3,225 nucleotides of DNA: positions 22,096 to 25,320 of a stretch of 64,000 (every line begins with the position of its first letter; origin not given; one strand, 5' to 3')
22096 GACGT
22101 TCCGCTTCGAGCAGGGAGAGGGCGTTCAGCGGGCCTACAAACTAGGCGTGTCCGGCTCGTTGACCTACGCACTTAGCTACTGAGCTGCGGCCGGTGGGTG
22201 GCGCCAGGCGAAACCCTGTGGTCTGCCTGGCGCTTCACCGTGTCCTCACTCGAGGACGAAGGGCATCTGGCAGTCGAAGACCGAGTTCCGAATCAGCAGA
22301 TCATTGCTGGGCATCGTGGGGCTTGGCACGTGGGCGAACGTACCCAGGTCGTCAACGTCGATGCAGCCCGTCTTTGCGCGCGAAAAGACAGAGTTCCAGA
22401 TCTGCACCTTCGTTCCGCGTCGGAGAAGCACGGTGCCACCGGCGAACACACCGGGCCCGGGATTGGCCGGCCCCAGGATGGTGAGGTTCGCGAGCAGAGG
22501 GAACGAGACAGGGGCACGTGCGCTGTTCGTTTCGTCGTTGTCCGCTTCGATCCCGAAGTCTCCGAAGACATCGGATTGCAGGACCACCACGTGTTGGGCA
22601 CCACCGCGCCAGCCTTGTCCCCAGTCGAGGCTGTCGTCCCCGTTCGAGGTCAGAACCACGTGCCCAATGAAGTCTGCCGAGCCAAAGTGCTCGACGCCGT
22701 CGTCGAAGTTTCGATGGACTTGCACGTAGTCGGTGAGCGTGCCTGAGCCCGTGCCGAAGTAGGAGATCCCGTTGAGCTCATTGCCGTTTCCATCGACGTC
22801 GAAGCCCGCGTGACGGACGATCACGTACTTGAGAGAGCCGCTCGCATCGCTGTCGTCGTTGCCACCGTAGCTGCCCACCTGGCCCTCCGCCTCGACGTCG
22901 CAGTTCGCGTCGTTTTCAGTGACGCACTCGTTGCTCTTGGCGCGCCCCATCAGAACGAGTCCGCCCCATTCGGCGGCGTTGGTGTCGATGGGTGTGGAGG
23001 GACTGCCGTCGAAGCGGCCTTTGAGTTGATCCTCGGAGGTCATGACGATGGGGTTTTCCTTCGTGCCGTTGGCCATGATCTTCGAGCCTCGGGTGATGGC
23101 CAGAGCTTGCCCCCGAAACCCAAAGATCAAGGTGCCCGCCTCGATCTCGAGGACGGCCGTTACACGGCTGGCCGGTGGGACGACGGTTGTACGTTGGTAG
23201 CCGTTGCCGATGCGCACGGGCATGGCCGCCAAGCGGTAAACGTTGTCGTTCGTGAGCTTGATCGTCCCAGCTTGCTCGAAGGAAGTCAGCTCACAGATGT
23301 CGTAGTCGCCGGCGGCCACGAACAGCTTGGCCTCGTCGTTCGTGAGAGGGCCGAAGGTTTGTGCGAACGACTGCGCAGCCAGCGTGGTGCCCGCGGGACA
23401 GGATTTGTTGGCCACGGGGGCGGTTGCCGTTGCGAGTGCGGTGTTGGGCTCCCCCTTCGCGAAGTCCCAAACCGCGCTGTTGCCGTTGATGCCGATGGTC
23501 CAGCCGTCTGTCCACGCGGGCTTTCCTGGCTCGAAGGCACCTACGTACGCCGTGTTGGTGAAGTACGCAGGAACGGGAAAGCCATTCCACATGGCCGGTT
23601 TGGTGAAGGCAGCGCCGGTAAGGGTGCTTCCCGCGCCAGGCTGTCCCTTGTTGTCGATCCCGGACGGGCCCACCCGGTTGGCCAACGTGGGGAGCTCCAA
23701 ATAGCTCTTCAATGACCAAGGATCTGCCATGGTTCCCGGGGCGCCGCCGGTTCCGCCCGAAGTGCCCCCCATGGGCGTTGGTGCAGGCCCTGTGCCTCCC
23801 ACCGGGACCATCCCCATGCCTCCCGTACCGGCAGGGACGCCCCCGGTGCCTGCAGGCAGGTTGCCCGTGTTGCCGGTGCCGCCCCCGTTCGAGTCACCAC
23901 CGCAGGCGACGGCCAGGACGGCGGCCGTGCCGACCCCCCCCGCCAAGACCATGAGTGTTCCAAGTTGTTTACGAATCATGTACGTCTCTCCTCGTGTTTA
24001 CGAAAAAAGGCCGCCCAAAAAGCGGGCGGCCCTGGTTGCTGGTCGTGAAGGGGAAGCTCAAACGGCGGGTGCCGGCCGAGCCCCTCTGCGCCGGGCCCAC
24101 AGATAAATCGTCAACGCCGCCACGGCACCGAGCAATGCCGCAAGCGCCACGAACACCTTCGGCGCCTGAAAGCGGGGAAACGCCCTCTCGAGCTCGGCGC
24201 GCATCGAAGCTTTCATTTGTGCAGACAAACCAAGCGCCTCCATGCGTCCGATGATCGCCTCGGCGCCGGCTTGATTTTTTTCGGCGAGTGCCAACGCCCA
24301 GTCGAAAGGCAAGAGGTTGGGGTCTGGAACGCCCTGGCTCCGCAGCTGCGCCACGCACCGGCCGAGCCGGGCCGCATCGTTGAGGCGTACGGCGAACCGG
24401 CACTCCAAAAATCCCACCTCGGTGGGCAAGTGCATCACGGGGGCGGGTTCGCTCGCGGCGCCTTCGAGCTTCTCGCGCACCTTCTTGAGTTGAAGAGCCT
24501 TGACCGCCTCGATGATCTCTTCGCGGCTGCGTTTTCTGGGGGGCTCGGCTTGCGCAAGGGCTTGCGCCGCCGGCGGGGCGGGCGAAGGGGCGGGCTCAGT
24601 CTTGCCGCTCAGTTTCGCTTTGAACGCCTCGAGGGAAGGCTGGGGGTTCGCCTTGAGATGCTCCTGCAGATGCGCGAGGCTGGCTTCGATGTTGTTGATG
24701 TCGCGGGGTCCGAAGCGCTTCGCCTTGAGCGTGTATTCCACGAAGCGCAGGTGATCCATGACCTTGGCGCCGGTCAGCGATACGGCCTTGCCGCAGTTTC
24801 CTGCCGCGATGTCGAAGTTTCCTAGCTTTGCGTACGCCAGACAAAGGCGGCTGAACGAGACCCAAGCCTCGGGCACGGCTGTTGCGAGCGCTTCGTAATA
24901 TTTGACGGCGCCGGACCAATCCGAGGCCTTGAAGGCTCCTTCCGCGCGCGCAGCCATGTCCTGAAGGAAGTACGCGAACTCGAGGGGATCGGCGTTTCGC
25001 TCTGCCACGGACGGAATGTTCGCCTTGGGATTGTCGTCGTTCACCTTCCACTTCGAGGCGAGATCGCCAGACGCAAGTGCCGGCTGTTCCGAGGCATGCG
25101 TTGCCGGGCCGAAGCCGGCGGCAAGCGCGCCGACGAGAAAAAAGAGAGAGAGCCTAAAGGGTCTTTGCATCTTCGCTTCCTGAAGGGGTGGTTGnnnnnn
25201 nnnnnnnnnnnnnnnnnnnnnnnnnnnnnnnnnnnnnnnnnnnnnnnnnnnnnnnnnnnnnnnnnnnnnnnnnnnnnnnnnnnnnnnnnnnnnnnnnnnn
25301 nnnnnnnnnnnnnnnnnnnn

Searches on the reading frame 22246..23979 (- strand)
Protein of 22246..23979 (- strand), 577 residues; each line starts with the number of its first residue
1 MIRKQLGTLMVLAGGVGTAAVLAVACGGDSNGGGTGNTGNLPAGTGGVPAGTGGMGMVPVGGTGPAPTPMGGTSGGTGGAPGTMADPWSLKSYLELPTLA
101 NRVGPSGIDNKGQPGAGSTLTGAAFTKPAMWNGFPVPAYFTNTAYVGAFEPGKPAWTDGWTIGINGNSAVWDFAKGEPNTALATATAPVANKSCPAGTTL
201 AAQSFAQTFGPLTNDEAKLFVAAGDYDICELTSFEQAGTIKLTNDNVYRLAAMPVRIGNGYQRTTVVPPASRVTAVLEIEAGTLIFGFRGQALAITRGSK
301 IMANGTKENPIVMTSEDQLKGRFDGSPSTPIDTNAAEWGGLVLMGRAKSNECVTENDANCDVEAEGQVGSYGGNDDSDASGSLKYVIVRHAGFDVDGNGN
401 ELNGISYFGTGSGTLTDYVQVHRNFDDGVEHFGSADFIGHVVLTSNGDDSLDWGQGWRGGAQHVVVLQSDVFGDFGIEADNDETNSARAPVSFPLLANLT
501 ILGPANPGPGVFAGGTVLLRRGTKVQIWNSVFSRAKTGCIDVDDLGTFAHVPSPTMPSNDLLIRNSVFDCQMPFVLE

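Call 6: search_protein_families(library=pfam, proteins=[window:22246-23979:-], max_evalue=0.1)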
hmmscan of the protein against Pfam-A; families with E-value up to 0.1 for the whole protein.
window:22246-23979:- (577 aa): 0 families

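Call 7: search_protein_families(library=ncbifam, proteins=[window:22246-23979:-], max_evalue=0.1)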
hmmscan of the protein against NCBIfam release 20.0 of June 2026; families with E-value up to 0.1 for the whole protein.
window:22246-23979:- (577 aa): 0 families

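Call 27: search_protein_families(library=ncbifam, proteins=[window:22246-23979:-], max_evalue=1)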
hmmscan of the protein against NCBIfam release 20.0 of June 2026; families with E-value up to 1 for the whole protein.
window:22246-23979:- (577 aa): 0 families

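Call 93: search_solved_structures(query=window:22246-23979:-, max_evalue=1)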
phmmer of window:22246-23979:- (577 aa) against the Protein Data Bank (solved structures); distinct sequences matched with E-value up to 1: 0.

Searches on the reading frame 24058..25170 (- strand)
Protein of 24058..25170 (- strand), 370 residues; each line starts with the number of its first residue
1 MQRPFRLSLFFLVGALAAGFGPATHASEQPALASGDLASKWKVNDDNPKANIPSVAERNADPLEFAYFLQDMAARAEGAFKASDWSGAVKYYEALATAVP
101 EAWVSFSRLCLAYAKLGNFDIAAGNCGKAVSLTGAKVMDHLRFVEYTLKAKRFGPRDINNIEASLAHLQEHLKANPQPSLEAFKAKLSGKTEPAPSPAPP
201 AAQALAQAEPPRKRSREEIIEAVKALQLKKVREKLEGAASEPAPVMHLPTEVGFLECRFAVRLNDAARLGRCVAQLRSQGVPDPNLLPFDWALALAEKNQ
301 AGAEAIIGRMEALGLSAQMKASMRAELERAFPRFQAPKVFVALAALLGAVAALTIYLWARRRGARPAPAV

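Call 6: search_protein_families(library=pfam, proteins=[window:24058-25170:-], max_evalue=0.1)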
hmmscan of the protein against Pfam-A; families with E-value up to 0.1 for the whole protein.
window:24058-25170:- (370 aa): 2 families
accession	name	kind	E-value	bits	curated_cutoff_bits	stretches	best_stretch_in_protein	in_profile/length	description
PF07719.23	TPR_2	-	0.0019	18.6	27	0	107-132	5-30/34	Tetratricopeptide repeat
PF00515.34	TPR_1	-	0.012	15.9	27.8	0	106-132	4-30/34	Tetratricopeptide repeat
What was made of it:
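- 24058..25170 (-): 370-aa TPR-like protein with a signal peptide and a C-terminal hydrophobic segment followed by RRR; last gene of the operon. Weak TPR_2 hit, E = 0.002 (call 6).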

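Call 7: search_protein_families(library=ncbifam, proteins=[window:24058-25170:-], max_evalue=0.1)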
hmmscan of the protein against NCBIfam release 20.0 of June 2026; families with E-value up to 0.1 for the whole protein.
window:24058-25170:- (370 aa): 0 families
